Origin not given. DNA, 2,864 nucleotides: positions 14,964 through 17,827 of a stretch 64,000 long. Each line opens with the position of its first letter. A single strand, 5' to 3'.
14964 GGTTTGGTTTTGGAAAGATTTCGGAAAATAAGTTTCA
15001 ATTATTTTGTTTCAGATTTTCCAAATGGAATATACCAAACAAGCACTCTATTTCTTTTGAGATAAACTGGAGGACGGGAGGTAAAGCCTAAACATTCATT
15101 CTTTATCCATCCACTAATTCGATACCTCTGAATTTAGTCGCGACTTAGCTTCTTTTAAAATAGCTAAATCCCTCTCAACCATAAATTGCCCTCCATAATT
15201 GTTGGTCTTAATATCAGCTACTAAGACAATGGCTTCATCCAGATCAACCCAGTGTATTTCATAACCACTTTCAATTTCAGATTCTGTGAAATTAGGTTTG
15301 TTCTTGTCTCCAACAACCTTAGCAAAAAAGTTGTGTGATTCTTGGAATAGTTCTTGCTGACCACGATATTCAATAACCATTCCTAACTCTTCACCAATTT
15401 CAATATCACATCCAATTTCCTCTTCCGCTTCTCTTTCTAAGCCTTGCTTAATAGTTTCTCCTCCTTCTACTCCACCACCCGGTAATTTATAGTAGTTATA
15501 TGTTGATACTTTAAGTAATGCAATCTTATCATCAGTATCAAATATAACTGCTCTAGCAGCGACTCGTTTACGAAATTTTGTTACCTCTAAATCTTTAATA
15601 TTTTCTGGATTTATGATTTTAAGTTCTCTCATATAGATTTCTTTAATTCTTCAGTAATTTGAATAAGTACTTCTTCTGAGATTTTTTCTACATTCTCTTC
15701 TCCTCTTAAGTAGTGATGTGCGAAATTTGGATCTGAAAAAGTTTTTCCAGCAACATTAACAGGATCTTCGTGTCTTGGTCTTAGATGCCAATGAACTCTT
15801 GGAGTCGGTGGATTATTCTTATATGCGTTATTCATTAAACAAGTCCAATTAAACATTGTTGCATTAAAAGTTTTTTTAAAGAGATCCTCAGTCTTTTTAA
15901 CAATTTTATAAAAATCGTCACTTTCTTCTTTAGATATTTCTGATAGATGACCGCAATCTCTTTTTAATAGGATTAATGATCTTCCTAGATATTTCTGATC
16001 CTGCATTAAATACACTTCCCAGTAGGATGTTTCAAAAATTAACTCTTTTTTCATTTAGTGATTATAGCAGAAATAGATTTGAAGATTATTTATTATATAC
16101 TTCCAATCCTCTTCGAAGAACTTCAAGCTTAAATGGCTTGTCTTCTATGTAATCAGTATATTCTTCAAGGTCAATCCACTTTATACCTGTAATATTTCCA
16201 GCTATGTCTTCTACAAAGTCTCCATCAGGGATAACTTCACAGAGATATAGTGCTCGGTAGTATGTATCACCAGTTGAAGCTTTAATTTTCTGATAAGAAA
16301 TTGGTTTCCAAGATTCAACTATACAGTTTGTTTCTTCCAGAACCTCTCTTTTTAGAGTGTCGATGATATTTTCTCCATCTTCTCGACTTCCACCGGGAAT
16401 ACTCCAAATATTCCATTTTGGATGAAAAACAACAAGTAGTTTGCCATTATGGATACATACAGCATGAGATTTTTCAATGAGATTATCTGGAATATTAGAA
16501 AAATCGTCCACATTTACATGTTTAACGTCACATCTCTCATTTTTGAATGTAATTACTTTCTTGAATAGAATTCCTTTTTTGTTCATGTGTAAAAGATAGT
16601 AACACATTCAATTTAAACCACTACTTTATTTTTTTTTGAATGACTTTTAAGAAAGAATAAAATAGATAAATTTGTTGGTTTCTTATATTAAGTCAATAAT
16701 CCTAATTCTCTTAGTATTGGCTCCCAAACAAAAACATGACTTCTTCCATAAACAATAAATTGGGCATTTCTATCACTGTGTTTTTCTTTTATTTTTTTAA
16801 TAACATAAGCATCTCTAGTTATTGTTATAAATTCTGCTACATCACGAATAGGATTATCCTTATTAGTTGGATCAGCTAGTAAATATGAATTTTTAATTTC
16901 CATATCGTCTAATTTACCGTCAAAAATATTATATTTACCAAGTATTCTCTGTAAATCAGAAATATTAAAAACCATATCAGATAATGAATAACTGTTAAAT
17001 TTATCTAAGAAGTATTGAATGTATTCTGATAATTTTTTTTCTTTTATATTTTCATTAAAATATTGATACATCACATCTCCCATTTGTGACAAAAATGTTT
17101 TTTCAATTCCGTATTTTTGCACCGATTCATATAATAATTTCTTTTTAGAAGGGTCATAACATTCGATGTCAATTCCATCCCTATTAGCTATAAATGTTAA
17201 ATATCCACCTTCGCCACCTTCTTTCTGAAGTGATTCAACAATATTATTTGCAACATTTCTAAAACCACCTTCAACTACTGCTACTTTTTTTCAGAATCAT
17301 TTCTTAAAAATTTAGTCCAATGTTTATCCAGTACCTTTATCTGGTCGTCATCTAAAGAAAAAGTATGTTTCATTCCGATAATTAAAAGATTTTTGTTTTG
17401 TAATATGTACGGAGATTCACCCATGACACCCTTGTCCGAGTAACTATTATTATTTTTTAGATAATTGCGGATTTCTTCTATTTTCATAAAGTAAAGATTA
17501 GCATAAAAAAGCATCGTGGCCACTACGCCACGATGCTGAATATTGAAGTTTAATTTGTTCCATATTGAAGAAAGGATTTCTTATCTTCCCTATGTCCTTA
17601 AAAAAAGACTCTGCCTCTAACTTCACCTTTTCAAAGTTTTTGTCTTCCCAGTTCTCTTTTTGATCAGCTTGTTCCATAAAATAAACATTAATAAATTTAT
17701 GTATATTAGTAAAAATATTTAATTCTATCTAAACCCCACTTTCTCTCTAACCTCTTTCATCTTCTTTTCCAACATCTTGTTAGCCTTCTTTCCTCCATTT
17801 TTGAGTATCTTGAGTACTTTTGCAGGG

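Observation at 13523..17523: An AT-rich accessory island composed entirely of small hydrolases, including two divergent Tiki/TraB/Ere-superfamily paralogs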

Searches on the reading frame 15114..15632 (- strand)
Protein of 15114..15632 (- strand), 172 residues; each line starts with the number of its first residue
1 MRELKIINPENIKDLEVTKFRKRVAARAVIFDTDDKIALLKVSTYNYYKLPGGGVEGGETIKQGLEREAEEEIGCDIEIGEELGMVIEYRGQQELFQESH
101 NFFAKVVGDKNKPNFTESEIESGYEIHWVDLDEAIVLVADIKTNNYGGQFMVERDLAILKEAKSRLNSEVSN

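Call 3: search_protein_families(library=pfam, proteins=[window:15114-15632:-], max_evalue=1)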
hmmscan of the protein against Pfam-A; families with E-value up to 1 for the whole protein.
window:15114-15632:- (172 aa): 2 families
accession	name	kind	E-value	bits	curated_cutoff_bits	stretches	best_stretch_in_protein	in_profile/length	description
PF00293.34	NUDIX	-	6.6e-16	59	21.1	1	22-137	2-119/134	NUDIX domain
PF22327.2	Nudt16-like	-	0.016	15.6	27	1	50-90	37-81/161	U8 snoRNA-decapping enzyme-like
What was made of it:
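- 15114..15632 (-): Gene C: 172-aa Nudix hydrolase with a complete Nudix box (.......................). It overlaps the end of D by 4 nt. Pfam NUDIX at 59 bits (call 3).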

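Call 8: search_protein_families(library=ncbifam, proteins=[window:15114-15632:-], max_evalue=1)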
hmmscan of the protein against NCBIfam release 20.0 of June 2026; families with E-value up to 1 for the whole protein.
window:15114-15632:- (172 aa): 17 families
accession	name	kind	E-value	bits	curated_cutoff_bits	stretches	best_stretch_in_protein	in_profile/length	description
NF006530.0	PRK08999.1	equivalog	1.6e-07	30.7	245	1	26-83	9-70/315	Nudix family hydrolase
NF001936.0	PRK00714.1-3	equivalog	4.3e-07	29.9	118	1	19-102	5-92/155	RNA pyrophosphohydrolase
TIGR00586.1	mutt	equivalog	1.4e-06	28.3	97.9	1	46-132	32-112/129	8-oxo-dGTP diphosphatase MutT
NF052459.1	OxoGTPPhMutT1Mycb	equivalog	1.6e-05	24.2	475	1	25-135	3-110/292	8-oxo-(d)GTP phosphatase MutT1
NF008044.0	PRK10776.1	equivalog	3.4e-05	23.7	148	1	45-85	30-70/130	8-oxo-dGTP diphosphatase MutT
NF001937.0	PRK00714.1-4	equivalog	4.9e-05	23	139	1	20-96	7-84/161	RNA pyrophosphohydrolase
NF012016.0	PRK15472.1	equivalog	9.1e-05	22.2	95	1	48-80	33-65/141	nucleoside triphosphatase NudI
NF007834.0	PRK10546.1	equivalog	0.00021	21.1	156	1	28-81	8-65/135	pyrimidine (deoxy)nucleoside triphosphate diphosphatase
NF001938.0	PRK00714.1-5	equivalog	0.00048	19.5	116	1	42-78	41-78/172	RNA pyrophosphohydrolase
NF006961.0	PRK09438.1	equivalog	0.00053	19.5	103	1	22-105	7-91/151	dihydroneopterin triphosphate diphosphatase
NF001934.0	PRK00714.1-1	equivalog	0.00099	18.6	241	1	27-76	12-61/176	RNA pyrophosphohydrolase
TIGR02705.1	nudix_YtkD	equivalog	0.0014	18.2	154.4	1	46-78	45-77/156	RNA deprotection pyrophosphohydrolase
NF001299.0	PRK00241.1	equivalog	0.0041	16.6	158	1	44-135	155-239/263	NAD(+) diphosphatase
NF001935.0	PRK00714.1-2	equivalog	0.0085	15.6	259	1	41-76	26-61/183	RNA pyrophosphohydrolase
NF041652.1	Nud_hyd_Dein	equivalog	0.032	14.5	200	1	27-110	17-106/152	Nudix hydrolase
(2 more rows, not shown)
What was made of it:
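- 15114..15632 (-): All NCBIfam matches fall below the equivalog cut-offs (call 8).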

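Call 55: search_protein_families(library=phrogs, proteins=[window:15114-15632:-], max_evalue=0.01)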
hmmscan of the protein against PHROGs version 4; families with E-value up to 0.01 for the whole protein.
window:15114-15632:- (172 aa): 7 families
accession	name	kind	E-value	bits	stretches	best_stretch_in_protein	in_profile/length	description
phrog_1198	-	other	1.2e-15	58.9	1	20-136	35-152/253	MutT/NUDIX hydrolase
phrog_19657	-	other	8.2e-07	30.1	1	46-148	59-164/176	nudix hydrolase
phrog_1185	-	other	2.4e-06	28.2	1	14-106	138-237/301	nudix hydrolase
phrog_10313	-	other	9.8e-06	26.4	1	25-134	13-121/159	nudix hydrolase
phrog_15528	-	head and packaging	5.5e-05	22.7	1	28-96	526-590/794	portal protein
phrog_25541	-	unknown function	0.0013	19.3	1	24-85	75-135/210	-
phrog_6216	-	unknown function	0.002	17.9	1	28-80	6-58/545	-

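Call 56: search_protein_families(library=padloc, proteins=[window:15114-15632:-], max_evalue=0.01)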
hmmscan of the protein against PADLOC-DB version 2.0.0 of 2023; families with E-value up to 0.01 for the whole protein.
window:15114-15632:- (172 aa): 1 family
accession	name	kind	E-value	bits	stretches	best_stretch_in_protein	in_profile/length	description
PDLC04899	PDC-S07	-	4.8e-10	37.2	1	24-87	9-74/135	-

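Call 74: search_solved_structures(query=window:15114-15632:-, max_evalue=0.001)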
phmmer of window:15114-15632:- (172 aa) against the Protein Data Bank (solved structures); distinct sequences matched with E-value up to 0.001: 10.
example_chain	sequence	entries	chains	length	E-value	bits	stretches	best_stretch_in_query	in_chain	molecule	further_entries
2azw_A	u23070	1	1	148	4.3e-09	39.7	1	16-138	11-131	MutT/nudix family protein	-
3id9_A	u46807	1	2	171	1.1e-05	28.6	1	30-83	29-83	MutT/NUDIX family protein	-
3gwy_A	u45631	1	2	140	1.6e-05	28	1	46-109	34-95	Putative CTP pyrophosphohydrolase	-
5zrc_A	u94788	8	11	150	0.00012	25.3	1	47-87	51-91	Putative mutator protein MutT2/NUDIX hydrolase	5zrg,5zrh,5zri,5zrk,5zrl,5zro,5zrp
3ees_A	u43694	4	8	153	0.00017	24.8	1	46-81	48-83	Probable pyrophosphohydrolase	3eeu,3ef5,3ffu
5x1x_A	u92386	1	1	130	0.00018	24.7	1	28-83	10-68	Mutator mutT protein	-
3o8s_A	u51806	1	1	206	0.00049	23.2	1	22-91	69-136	ADP-ribose pyrophosphatase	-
2pqv_A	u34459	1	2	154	0.00062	22.9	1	34-134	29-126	MutT/nudix family protein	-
5ws7_A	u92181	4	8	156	0.00084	22.5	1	52-103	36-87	7,8-dihydro-8-oxoguanine triphosphatase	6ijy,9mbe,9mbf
9xri_A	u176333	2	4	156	0.00094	22.3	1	52-103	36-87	Oxidized purine nucleoside triphosphate hydrolase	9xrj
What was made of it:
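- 15114..15632 (-): The best PDB hit is 2azw, a MutT/nudix family protein (call 74).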

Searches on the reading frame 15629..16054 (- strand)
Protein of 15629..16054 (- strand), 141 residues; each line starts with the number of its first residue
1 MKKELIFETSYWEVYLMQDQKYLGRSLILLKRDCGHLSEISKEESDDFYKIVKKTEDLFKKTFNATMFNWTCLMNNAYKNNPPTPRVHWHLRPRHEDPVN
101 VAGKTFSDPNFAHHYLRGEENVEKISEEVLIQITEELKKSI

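Call 3: search_protein_families(library=pfam, proteins=[window:15629-16054:-], max_evalue=1)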
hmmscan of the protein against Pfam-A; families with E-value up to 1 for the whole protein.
window:15629-16054:- (141 aa): 2 families
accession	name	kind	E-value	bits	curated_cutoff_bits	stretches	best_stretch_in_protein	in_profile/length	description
PF01230.28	HIT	-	1.7e-06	29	21.5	1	3-96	6-97/98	HIT domain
PF02744.22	GalP_UDP_tr_C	-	0.073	13.2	29.2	1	26-95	52-121/165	Galactose-1-phosphate uridyl transferase, C-terminal domain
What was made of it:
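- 15629..16054 (-): Gene D: 141-aa HIT-family protein with the motif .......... The first His of HxHxH is replaced by Arg; the second and third are kept. It also carries a conserved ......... Pfam HIT at 29 bits against a cut-off of 21.5 (call 3).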

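Call 8: search_protein_families(library=ncbifam, proteins=[window:15629-16054:-], max_evalue=1)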
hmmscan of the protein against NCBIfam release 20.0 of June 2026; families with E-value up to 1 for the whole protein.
window:15629-16054:- (141 aa): 0 families

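Call 50: find_related_loci(query=window:15629-16054:-, collection=metagenome_contigs, flank=5000)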
Query window:15629-16054:- (141 aa) in metagenome_contigs; peptide patterns used: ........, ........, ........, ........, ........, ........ (x = any residue, [..] = any of these).
279 stretches matched a pattern; 9 encode a relative of the query (tblastn E <= 1e-3); 9 distinct loci.
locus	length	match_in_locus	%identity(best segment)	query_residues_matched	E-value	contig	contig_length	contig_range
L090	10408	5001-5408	70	3-137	1e-63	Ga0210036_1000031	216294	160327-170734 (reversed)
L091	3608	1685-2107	60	1-141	9e-62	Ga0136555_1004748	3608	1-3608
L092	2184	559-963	53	5-137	5e-44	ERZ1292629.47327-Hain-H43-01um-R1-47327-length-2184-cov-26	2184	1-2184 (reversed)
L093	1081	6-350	55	22-138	3e-44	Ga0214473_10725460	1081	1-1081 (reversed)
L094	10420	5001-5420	51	1-139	2e-41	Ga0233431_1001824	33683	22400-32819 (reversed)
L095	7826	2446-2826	46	5-141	5e-41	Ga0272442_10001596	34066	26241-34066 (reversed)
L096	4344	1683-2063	46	5-141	5e-41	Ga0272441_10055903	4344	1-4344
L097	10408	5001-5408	49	1-138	3e-41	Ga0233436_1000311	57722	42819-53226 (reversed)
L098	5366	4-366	51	16-138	8e-38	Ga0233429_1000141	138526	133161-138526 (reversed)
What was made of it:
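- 15629..16054 (-): Nine metagenomic relatives share 46-70% identity (call 50).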

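Call 55: search_protein_families(library=phrogs, proteins=[window:15629-16054:-], max_evalue=0.01)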
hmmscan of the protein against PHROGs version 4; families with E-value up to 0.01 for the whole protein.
window:15629-16054:- (141 aa): 0 families

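Call 56: search_protein_families(library=padloc, proteins=[window:15629-16054:-], max_evalue=0.01)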
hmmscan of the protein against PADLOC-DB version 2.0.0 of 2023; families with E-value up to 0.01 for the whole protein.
window:15629-16054:- (141 aa): 0 families

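Call 72: search_solved_structures(query=window:15629-16054:-, max_evalue=0.1, show_alignments=2)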
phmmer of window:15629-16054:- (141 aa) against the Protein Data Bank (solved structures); distinct sequences matched with E-value up to 0.1: 3.
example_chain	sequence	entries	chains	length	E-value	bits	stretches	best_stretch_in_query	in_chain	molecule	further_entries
2oik_A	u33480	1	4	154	0.00087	22.3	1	4-96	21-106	Histidine triad (HIT) protein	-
1ems_A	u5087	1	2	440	0.029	17.4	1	22-96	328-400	NIT-FRAGILE HISTIDINE TRIAD FUSION PROTEIN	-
3imi_A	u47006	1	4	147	0.033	17.2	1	7-97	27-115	HIT family protein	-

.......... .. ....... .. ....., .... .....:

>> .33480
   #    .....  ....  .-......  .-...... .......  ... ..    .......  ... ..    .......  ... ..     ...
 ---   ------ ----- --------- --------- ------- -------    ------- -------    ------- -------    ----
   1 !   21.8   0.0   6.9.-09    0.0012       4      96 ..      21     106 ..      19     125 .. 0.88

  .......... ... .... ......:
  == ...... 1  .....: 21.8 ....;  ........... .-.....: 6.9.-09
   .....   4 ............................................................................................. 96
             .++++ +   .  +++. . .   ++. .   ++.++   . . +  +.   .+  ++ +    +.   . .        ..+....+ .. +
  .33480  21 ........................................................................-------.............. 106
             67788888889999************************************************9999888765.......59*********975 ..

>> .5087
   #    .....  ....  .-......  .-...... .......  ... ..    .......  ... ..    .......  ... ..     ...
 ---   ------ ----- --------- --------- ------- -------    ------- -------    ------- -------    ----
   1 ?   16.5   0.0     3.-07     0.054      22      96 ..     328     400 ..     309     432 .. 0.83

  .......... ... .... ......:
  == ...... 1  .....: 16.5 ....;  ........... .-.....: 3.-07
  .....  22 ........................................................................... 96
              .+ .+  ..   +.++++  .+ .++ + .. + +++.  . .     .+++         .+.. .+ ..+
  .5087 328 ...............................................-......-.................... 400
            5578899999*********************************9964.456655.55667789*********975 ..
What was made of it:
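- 15629..16054 (-): The best PDB hit is 2oik, E = 9e-4, aligning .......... with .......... (call 72).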

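Call 84: search_protein_families(library=pfam, proteins=[L094:6055-6897:-, L092:40-543:+, L092:977-1492:+, L092:1520-2080:-], max_evalue=0.01)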
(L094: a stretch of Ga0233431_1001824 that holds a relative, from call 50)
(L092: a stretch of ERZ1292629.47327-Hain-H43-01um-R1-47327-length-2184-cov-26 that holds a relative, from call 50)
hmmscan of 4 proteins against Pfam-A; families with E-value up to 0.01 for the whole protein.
L094:6055-6897:- (280 aa): 0 families

L092:40-543:+ (168 aa): 1 family
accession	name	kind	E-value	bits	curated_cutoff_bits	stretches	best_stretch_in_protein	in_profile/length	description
PF00293.34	NUDIX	-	1.3e-15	58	21.1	1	57-149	25-122/134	NUDIX domain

L092:977-1492:+ (172 aa): 1 family
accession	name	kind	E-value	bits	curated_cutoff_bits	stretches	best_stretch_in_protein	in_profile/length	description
PF00293.34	NUDIX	-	4e-11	43.5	21.1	1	52-148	25-120/134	NUDIX domain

L092:1520-2080:- (186 aa): 2 families
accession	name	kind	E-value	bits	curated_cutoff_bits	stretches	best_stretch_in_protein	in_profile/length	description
PF14792.12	DNA_pol_B_palm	-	0.003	18.2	25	1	27-117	21-110/113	DNA polymerase beta palm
PF18765.7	Polbeta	-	0.0043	17.6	26.9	0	22-86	2-70/93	Polymerase beta, Nucleotidyltransferase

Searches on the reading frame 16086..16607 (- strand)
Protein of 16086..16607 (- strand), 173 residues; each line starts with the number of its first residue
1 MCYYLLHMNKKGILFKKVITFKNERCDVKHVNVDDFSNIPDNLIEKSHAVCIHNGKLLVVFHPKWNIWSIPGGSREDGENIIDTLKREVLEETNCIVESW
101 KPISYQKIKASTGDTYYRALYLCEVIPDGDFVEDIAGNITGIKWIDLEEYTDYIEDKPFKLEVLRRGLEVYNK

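Call 3: search_protein_families(library=pfam, proteins=[window:16086-16607:-], max_evalue=1)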
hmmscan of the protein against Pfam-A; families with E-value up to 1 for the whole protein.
window:16086-16607:- (173 aa): 1 family
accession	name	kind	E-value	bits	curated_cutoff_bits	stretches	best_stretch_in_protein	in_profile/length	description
PF00293.34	NUDIX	-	3.1e-12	47.1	21.1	1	50-164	8-131/134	NUDIX domain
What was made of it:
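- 16086..16607 (-): Gene E: 173-aa Nudix hydrolase with a Nudix box that is complete except for the final Gly, which is Asn. It lies 31 bp upstream of D. Pfam NUDIX at 47 bits (call 3).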

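Call 8: search_protein_families(library=ncbifam, proteins=[window:16086-16607:-], max_evalue=1)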
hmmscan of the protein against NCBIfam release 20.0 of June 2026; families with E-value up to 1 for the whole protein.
window:16086-16607:- (173 aa): 16 families
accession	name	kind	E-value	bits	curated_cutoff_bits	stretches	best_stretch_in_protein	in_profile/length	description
NF041652.1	Nud_hyd_Dein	equivalog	1.4e-08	35.1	200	1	64-152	41-129/152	Nudix hydrolase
TIGR02705.1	nudix_YtkD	equivalog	1.3e-07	31.3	154.4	1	47-125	27-103/156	RNA deprotection pyrophosphohydrolase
NF006530.0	PRK08999.1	equivalog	0.00016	20.8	245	1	66-103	33-70/315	Nudix family hydrolase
NF052459.1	OxoGTPPhMutT1Mycb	equivalog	0.00019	20.6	475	1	56-155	19-114/292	8-oxo-(d)GTP phosphatase MutT1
NF003785.0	PRK05379.1-1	equivalog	0.00042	19.6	418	1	48-96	207-258/347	bifunctional nicotinamide-nucleotide adenylyltransferase/Nudix hydroxylase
NF003788.0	PRK05379.1-5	equivalog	0.0016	17.8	354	1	47-96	216-268/351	bifunctional nicotinamide-nucleotide adenylyltransferase/Nudix hydroxylase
NF012016.0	PRK15472.1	equivalog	0.0042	16.8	95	1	67-104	32-71/141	nucleoside triphosphatase NudI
NF006961.0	PRK09438.1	equivalog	0.007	15.8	103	1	64-97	30-63/151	dihydroneopterin triphosphate diphosphatase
NF001936.0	PRK00714.1-3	equivalog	0.03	14.2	118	1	66-93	35-62/155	RNA pyrophosphohydrolase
NF008044.0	PRK10776.1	equivalog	0.032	14.1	148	1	66-106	31-71/130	8-oxo-dGTP diphosphatase MutT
NF001938.0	PRK00714.1-5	equivalog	0.054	12.8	116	1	65-95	44-74/172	RNA pyrophosphohydrolase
TIGR00586.1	mutt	equivalog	0.061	13.3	97.9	1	66-99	32-65/129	8-oxo-dGTP diphosphatase MutT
NF001299.0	PRK00241.1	equivalog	0.062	12.7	158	1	52-100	142-193/263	NAD(+) diphosphatase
NF003787.0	PRK05379.1-4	equivalog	0.081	11.9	449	1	48-95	212-262/346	bifunctional nicotinamide-nucleotide adenylyltransferase/Nudix hydroxylase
NF007834.0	PRK10546.1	equivalog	0.15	11.9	156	1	49-98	9-62/135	pyrimidine (deoxy)nucleoside triphosphate diphosphatase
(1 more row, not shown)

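Call 55: search_protein_families(library=phrogs, proteins=[window:16086-16607:-], max_evalue=0.01)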
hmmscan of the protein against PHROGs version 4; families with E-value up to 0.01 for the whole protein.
window:16086-16607:- (173 aa): 5 families
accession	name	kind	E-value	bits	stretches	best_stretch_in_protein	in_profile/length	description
phrog_1198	-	other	2.5e-13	51.3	1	49-152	42-152/253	MutT/NUDIX hydrolase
phrog_1185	-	other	2.7e-05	24.8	1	63-125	179-237/301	nudix hydrolase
phrog_6216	-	unknown function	0.00015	21.6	1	53-105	10-61/545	-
phrog_25541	-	unknown function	0.00058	20.4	1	22-101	56-131/210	-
phrog_19657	-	other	0.0035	18.3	1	67-103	60-96/176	nudix hydrolase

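Call 56: search_protein_families(library=padloc, proteins=[window:16086-16607:-], max_evalue=0.01)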
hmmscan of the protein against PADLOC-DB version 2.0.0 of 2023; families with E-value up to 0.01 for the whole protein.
window:16086-16607:- (173 aa): 1 family
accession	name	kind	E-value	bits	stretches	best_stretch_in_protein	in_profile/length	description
PDLC04899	PDC-S07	-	3.4e-07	28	1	49-126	12-92/135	-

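Call 73: search_solved_structures(query=window:16086-16607:-, max_evalue=0.001)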
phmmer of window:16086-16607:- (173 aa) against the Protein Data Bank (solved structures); distinct sequences matched with E-value up to 0.001: 6.
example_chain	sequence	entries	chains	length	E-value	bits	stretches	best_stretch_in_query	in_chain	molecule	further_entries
1jrk_A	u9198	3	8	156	2.6e-07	33.4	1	49-126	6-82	Nudix homolog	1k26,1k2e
4zb3_A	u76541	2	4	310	5.8e-06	29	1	61-157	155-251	Nudix hydrolase 7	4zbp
3fk9_A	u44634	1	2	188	1.3e-05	27.9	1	48-98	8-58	Mutator MutT protein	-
5cfi_A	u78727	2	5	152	8.8e-05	25.2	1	67-154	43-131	BIS(5'-nucleosyl)-tetraphosphatase (Diadenosine tetraphosphatase), putative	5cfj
3h95_A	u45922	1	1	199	0.00013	24.6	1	57-164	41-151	Nucleoside diphosphate-linked moiety X motif 6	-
1sjy_A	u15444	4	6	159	0.00016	24.3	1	61-150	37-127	MutT/nudix family protein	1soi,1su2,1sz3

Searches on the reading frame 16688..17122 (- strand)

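Call 3: search_protein_families(library=pfam, proteins=[window:16688-17122:-], max_evalue=1)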
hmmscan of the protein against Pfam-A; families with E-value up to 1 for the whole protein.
window:16688-17122:- (144 aa): 1 family
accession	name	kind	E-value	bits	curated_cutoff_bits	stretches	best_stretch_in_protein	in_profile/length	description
PF20769.2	YPEB_N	-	0.083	13.2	27.3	1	8-34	75-101/136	YpeB N-terminal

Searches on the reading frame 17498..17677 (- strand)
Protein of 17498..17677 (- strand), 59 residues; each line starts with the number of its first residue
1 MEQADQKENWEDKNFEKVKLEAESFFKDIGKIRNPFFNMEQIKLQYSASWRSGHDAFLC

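Call 3: search_protein_families(library=pfam, proteins=[window:17498-17677:-], max_evalue=1)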
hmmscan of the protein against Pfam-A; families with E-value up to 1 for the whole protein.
window:17498-17677:- (59 aa): 0 families

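Call 8: search_protein_families(library=ncbifam, proteins=[window:17498-17677:-], max_evalue=1)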
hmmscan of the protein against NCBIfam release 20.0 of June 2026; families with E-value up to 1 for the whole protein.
window:17498-17677:- (59 aa): 0 families

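Call 55: search_protein_families(library=phrogs, proteins=[window:17498-17677:-], max_evalue=0.01)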
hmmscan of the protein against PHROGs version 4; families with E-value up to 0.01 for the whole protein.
window:17498-17677:- (59 aa): 0 families

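Call 56: search_protein_families(library=padloc, proteins=[window:17498-17677:-], max_evalue=0.01)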
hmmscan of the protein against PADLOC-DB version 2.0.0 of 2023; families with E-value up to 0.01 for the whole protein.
window:17498-17677:- (59 aa): 0 families
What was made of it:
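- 17498..17677 (-): 59-codon ORF between trpS and F whose 3' end runs through the terminator hairpin. It is doubtful whether it is a real gene. No family hit (calls 3, 8, 55, 56).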
